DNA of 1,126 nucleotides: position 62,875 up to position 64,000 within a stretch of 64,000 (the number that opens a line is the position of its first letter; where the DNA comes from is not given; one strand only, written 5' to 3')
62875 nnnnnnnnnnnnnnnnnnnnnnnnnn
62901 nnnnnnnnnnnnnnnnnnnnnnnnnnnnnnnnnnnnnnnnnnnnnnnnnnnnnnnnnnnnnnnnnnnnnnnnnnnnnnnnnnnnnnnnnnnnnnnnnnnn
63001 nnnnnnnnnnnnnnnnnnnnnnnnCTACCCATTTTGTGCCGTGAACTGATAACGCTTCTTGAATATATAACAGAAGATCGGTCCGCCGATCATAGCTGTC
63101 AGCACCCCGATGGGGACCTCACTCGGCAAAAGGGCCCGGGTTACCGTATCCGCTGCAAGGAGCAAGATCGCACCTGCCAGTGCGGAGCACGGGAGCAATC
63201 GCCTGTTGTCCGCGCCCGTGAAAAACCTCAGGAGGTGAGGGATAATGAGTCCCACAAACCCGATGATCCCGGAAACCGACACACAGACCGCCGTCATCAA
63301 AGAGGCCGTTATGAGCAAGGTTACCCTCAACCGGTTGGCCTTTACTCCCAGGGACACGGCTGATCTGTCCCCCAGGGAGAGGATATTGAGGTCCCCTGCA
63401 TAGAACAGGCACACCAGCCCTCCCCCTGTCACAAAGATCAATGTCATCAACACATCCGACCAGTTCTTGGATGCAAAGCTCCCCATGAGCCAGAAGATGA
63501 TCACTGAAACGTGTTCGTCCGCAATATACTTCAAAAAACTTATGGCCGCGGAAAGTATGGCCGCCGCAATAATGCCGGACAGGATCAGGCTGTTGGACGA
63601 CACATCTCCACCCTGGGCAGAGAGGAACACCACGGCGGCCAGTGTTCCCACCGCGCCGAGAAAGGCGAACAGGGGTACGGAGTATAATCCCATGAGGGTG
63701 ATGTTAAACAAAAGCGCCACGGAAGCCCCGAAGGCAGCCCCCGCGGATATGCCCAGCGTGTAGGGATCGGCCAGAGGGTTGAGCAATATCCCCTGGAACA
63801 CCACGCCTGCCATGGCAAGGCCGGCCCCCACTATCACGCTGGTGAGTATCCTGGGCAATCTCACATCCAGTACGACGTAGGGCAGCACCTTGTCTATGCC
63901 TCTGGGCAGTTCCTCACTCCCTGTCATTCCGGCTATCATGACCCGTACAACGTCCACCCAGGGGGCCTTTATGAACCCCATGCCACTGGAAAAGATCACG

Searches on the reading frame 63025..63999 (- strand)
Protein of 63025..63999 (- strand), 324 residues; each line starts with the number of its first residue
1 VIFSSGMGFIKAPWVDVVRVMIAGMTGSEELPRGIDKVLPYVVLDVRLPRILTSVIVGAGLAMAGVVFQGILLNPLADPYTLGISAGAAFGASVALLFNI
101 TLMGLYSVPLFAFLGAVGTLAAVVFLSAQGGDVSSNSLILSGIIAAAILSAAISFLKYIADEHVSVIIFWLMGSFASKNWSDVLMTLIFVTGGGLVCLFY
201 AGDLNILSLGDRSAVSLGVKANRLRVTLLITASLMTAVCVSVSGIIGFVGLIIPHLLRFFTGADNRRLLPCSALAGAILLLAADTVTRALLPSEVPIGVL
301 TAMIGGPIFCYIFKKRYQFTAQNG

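Call 17: search_protein_families(library=pfam, proteins=[window:63025-63999:-], max_evalue=0.1)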
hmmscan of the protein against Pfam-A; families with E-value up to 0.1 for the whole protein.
window:63025-63999:- (324 aa): 1 family
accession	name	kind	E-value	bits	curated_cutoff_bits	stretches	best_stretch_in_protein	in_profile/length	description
PF01032.23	FecCD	-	1.2e-91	307.4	26.5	1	2-314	7-310/311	FecCD transport family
